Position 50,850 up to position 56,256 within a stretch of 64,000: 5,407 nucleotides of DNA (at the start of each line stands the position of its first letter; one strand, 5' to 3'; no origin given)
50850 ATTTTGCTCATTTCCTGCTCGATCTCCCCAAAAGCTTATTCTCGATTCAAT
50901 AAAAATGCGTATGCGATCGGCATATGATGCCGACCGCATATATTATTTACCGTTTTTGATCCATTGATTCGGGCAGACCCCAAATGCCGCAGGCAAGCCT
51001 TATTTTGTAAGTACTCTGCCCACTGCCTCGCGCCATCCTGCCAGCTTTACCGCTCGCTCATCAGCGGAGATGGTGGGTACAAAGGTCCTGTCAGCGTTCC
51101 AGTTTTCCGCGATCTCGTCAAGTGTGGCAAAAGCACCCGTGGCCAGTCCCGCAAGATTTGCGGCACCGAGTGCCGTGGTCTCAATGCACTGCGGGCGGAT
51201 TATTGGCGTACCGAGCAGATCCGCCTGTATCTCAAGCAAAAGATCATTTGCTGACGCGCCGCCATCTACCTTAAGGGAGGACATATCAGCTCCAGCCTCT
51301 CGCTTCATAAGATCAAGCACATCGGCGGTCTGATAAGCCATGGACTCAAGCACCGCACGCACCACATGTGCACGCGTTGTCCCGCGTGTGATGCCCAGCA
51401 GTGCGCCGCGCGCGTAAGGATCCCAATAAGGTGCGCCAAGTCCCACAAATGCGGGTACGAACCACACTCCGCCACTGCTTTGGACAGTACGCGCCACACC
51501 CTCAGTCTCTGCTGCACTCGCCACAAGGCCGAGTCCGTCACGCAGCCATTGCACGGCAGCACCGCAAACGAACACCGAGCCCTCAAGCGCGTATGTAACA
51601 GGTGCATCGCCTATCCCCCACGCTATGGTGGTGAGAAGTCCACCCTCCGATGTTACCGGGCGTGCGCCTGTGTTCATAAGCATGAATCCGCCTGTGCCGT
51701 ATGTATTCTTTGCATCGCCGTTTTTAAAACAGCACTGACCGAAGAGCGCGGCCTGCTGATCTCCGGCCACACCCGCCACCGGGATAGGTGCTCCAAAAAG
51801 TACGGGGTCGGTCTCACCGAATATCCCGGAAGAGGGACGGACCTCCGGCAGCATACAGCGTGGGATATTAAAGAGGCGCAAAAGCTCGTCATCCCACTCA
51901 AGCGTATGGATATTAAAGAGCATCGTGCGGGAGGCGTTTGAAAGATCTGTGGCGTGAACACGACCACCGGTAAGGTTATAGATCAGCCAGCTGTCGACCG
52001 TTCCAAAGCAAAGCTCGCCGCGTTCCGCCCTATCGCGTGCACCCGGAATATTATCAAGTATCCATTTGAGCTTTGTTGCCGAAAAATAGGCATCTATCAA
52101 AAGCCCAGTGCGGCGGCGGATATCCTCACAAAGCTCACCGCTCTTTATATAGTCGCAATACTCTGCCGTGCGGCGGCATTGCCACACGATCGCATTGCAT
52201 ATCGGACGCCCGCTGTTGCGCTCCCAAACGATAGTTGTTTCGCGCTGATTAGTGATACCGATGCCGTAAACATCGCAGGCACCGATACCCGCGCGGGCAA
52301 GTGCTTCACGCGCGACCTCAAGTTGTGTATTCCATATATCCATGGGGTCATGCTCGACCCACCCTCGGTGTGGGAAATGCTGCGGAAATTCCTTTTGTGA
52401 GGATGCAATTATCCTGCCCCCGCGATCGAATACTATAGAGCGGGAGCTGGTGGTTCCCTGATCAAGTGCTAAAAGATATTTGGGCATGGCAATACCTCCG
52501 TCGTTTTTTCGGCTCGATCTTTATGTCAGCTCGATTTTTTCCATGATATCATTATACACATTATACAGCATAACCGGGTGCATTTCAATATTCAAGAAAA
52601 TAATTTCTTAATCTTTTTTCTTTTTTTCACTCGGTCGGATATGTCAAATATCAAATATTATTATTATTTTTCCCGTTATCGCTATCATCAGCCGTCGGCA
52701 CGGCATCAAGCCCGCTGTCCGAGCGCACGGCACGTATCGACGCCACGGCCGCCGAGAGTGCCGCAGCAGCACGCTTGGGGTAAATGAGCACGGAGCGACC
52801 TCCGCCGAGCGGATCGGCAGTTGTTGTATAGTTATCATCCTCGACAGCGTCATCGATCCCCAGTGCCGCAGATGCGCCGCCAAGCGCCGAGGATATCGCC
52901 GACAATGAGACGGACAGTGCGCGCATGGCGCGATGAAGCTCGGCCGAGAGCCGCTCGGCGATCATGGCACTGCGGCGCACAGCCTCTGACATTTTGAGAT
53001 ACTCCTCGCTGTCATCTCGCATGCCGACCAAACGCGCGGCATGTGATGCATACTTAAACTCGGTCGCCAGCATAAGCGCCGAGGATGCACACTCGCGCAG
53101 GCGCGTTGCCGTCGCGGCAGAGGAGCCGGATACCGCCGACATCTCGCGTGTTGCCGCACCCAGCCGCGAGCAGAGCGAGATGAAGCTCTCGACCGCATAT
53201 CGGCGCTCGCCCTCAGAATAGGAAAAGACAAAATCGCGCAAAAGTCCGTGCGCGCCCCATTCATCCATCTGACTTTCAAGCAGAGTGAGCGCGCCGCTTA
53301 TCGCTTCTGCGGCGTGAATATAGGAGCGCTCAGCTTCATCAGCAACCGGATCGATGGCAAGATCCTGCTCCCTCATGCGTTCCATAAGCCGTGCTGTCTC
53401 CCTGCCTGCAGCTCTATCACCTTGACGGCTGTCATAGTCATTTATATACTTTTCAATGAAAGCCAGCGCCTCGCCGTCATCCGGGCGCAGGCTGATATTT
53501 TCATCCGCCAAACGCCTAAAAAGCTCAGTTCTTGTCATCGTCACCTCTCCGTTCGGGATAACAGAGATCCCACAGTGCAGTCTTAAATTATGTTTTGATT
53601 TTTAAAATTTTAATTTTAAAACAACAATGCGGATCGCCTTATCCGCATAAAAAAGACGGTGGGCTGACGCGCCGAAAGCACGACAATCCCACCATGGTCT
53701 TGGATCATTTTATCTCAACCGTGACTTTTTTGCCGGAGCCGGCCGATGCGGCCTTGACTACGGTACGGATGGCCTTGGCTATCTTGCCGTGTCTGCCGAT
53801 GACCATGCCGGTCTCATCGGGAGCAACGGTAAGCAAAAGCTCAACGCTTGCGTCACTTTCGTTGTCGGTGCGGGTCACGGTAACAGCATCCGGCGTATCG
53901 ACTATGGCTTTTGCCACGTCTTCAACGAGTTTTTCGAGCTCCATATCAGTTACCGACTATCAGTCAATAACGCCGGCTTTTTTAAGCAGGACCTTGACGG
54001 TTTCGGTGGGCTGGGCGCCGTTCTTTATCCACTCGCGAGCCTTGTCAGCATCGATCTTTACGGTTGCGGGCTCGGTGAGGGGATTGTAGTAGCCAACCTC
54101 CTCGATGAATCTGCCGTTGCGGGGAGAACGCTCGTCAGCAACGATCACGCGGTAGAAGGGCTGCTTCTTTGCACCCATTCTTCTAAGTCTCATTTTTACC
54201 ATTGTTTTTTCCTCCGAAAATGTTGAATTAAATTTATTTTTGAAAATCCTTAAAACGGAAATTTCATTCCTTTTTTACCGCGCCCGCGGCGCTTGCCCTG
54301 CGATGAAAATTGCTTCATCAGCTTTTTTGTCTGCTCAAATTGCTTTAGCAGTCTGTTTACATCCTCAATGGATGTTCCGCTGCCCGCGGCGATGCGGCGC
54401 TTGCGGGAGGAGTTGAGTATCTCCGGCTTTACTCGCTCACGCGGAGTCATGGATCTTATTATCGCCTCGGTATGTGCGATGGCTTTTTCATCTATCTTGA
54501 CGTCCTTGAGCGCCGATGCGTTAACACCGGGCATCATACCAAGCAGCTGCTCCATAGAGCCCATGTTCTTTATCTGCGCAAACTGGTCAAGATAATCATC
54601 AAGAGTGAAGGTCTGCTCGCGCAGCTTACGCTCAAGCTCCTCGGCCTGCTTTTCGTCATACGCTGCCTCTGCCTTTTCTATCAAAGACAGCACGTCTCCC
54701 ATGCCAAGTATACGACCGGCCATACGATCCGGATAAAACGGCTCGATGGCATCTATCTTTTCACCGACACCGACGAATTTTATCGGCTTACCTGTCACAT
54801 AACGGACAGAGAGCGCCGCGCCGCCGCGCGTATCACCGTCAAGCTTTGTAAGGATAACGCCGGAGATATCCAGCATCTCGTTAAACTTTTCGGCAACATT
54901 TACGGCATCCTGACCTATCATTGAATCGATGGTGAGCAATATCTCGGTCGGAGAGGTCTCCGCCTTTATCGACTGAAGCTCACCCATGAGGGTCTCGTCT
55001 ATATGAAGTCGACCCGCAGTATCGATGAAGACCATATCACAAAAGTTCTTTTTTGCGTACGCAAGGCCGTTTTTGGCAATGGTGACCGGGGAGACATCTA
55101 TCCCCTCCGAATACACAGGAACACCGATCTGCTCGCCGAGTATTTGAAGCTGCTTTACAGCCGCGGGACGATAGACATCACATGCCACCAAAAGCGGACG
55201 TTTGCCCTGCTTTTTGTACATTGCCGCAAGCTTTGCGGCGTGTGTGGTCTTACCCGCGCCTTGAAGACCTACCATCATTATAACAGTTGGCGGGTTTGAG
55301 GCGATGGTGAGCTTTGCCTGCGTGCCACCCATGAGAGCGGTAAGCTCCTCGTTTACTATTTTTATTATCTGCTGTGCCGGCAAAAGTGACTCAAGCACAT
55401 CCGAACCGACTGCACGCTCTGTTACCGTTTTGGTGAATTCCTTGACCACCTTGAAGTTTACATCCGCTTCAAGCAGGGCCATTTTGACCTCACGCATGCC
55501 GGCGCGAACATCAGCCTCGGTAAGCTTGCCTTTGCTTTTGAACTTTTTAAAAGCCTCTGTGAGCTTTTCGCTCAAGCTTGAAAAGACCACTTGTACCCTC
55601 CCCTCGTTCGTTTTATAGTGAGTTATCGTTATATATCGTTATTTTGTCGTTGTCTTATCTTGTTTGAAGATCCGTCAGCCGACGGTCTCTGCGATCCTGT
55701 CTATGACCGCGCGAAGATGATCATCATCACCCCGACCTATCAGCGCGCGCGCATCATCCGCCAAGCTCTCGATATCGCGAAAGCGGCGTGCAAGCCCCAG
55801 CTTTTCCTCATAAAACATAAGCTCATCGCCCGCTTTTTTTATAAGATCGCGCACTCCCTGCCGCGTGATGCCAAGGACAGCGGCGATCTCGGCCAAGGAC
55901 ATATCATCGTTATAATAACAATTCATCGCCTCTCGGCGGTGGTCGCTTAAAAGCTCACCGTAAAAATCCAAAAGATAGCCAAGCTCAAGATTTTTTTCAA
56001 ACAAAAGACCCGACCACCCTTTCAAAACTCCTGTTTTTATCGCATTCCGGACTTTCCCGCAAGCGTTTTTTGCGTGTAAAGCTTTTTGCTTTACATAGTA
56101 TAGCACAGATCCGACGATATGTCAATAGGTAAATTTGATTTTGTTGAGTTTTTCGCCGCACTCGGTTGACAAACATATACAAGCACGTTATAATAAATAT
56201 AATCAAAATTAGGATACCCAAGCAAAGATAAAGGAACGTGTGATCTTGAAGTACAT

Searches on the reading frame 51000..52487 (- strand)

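Call 44: search_protein_families(library=pfam, proteins=[window:51000-52487:-], max_evalue=0.00001)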
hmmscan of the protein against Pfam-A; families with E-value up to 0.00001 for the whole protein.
window:51000-52487:- (495 aa): 2 families
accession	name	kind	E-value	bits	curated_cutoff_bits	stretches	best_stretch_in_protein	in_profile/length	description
PF00370.27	FGGY_N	-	3e-81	273.1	28.8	1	4-250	1-245/245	FGGY family of carbohydrate kinases, N-terminal domain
PF02782.22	FGGY_C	-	7e-43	147.1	27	1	260-449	2-197/198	FGGY family of carbohydrate kinases, C-terminal domain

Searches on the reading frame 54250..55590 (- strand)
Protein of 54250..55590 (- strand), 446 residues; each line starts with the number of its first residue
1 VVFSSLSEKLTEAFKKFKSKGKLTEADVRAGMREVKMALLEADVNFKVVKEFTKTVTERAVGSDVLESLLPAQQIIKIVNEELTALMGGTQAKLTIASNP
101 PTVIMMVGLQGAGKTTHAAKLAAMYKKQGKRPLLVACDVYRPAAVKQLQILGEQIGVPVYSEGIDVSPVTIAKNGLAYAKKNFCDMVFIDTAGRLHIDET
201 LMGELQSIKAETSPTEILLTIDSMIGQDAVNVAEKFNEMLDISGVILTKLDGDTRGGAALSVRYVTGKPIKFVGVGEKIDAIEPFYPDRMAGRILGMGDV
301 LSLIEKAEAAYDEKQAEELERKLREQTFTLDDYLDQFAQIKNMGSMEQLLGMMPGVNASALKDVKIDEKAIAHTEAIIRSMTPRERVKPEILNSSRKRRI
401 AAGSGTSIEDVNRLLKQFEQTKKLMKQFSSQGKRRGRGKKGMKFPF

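Call 44: search_protein_families(library=pfam, proteins=[window:54250-55590:-], max_evalue=0.00001)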
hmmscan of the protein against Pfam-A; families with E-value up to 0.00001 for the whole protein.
window:54250-55590:- (446 aa): 4 families
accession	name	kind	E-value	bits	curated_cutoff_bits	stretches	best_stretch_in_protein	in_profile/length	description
PF00448.28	SRP54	-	5.6e-78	261.5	22.7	1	101-296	1-196/196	SRP54-type protein, GTPase domain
PF02978.25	SRP_SPB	-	1.4e-35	122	27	1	327-425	1-91/91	Signal peptide binding domain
PF02881.24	SRP54_N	-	7.6e-21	74.6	22.4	1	6-83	1-75/75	SRP54-type protein, helical bundle domain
PF01656.29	CbiA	-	8.1e-07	29.5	25.4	1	111-255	9-88/125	CobQ/CobB/MinD/ParA nucleotide binding domain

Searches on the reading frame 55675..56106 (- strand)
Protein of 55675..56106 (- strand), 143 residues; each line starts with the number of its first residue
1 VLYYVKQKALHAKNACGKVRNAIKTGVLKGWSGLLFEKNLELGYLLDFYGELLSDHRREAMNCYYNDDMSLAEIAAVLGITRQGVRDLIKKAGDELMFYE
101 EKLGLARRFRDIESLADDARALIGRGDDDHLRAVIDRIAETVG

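Call 72: search_protein_families(library=pfam, proteins=[window:55675-56106:-], max_evalue=0.0001)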
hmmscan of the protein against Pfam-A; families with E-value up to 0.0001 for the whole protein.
window:55675-56106:- (143 aa): 3 families
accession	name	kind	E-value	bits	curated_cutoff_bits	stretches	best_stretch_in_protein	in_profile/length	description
PF04297.20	UPF0122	-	1.6e-20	73.7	22.7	1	37-118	2-83/101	Putative helix-turn-helix protein, YlxM / p13 like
PF04545.22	Sigma70_r4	-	7.7e-08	32.2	24.1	1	53-92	5-44/50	Sigma-70, region 4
PF08281.18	Sigma70_r4_2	-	6.4e-06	26.2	25.7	1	53-92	11-50/54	Sigma-70, region 4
